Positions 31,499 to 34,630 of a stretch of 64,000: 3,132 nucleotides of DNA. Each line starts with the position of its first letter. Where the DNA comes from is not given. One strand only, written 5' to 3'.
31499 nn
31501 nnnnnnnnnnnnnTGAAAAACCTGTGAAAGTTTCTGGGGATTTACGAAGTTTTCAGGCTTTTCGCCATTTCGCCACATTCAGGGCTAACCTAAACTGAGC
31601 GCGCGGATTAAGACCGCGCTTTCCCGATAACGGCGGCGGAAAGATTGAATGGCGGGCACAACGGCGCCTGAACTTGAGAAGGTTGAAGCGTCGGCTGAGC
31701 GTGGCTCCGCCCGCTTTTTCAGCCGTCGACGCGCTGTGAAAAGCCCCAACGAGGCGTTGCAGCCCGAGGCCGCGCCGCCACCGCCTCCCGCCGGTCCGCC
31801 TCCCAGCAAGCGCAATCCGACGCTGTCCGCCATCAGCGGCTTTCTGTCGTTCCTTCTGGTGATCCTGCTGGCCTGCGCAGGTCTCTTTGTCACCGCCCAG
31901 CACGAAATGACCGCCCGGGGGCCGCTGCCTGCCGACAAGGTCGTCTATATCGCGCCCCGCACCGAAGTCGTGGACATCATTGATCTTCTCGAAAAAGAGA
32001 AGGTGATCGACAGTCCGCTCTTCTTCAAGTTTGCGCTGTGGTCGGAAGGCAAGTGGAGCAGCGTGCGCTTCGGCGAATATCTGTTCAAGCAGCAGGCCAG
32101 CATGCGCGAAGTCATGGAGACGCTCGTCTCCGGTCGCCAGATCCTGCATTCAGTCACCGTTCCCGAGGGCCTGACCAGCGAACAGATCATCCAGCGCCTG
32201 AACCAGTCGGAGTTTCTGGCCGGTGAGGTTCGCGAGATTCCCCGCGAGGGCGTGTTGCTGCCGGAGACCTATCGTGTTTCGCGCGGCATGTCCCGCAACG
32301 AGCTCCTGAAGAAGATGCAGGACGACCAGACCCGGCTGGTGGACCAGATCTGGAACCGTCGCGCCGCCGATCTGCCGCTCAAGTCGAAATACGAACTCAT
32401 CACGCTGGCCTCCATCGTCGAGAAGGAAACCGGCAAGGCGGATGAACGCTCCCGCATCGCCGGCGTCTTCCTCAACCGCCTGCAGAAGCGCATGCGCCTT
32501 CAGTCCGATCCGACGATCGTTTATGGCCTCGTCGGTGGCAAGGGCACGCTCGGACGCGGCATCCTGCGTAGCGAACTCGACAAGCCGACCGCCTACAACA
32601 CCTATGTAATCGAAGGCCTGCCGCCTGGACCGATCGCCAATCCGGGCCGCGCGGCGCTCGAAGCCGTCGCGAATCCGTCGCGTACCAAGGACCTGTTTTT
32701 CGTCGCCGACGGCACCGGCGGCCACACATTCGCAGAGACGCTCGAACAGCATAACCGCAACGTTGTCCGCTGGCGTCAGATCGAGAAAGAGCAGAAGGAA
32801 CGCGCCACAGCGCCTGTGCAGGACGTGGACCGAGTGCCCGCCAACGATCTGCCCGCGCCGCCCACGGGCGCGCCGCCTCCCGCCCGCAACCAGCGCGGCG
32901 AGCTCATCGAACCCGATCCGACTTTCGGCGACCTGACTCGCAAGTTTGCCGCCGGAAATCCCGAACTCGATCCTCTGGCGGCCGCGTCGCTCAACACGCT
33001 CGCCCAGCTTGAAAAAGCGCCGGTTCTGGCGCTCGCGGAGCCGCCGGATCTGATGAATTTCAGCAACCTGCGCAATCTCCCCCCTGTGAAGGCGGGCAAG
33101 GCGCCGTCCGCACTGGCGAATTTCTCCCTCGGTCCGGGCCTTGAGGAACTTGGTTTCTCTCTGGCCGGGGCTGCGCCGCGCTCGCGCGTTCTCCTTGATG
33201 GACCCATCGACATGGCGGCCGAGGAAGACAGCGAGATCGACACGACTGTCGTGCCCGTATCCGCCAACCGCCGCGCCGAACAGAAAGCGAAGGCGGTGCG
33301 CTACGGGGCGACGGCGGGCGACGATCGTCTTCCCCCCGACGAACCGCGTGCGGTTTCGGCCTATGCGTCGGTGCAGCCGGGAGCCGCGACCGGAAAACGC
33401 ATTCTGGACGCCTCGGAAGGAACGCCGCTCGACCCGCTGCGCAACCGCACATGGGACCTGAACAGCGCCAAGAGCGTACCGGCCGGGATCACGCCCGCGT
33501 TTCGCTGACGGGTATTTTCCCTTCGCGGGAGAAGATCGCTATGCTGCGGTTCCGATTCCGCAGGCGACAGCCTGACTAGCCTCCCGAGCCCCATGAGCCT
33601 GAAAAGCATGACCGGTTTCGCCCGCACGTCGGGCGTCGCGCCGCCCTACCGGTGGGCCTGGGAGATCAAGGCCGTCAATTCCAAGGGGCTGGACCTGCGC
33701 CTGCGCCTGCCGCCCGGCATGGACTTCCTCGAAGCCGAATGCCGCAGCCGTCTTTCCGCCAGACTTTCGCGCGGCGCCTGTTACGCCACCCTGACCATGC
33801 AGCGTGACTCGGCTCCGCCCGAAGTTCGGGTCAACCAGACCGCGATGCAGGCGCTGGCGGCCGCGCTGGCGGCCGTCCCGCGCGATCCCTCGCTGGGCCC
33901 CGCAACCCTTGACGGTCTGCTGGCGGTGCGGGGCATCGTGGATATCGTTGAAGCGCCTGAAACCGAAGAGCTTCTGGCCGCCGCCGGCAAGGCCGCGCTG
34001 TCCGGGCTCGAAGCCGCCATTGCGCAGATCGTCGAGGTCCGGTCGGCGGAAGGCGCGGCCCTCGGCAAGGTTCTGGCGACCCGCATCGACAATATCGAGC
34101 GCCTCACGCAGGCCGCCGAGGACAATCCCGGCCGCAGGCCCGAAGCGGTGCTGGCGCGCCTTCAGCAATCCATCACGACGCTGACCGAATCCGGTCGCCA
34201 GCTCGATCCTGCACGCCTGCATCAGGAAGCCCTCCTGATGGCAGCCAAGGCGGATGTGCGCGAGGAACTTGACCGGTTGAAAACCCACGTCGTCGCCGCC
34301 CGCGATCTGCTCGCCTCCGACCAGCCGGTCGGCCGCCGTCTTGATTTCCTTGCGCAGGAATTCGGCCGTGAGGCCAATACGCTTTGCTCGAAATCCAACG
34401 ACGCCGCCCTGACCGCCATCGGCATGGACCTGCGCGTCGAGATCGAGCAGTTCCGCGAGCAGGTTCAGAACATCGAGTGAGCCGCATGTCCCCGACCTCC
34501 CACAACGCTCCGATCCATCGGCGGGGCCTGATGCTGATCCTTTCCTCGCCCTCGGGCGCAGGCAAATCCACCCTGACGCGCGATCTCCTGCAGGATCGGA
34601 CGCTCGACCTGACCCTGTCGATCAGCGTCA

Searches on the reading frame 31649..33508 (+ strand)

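Call 21: search_protein_families(library=pfam, proteins=[window:31649-33508:+], max_evalue=0.001)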
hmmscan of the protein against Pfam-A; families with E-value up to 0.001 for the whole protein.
window:31649-33508:+ (619 aa): 1 family
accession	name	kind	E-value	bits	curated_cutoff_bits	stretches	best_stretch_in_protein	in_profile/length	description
PF02618.21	YceG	-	6.7e-83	278.8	32.4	1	99-372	1-273/275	YceG-like family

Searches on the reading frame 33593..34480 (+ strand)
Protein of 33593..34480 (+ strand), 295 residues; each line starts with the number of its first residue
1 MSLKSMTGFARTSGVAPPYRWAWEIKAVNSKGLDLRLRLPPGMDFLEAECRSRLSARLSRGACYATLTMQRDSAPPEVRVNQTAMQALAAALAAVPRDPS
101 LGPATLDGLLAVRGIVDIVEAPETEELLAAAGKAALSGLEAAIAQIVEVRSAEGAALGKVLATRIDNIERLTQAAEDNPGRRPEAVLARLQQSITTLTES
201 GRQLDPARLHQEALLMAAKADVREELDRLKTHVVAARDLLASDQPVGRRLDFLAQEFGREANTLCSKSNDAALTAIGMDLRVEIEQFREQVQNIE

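Call 21: search_protein_families(library=pfam, proteins=[window:33593-34480:+], max_evalue=0.001)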
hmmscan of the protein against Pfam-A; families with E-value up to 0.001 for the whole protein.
window:33593-34480:+ (295 aa): 2 families
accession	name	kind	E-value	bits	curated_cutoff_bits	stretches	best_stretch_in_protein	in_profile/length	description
PF08340.16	YicC-like_C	-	5e-39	133.6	27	1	182-295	8-120/120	Endoribonuclease YicC-like, C-terminal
PF03755.18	YicC-like_N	-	2.3e-32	113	25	1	3-158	1-155/156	Endoribonuclease YicC-like, N-terminal region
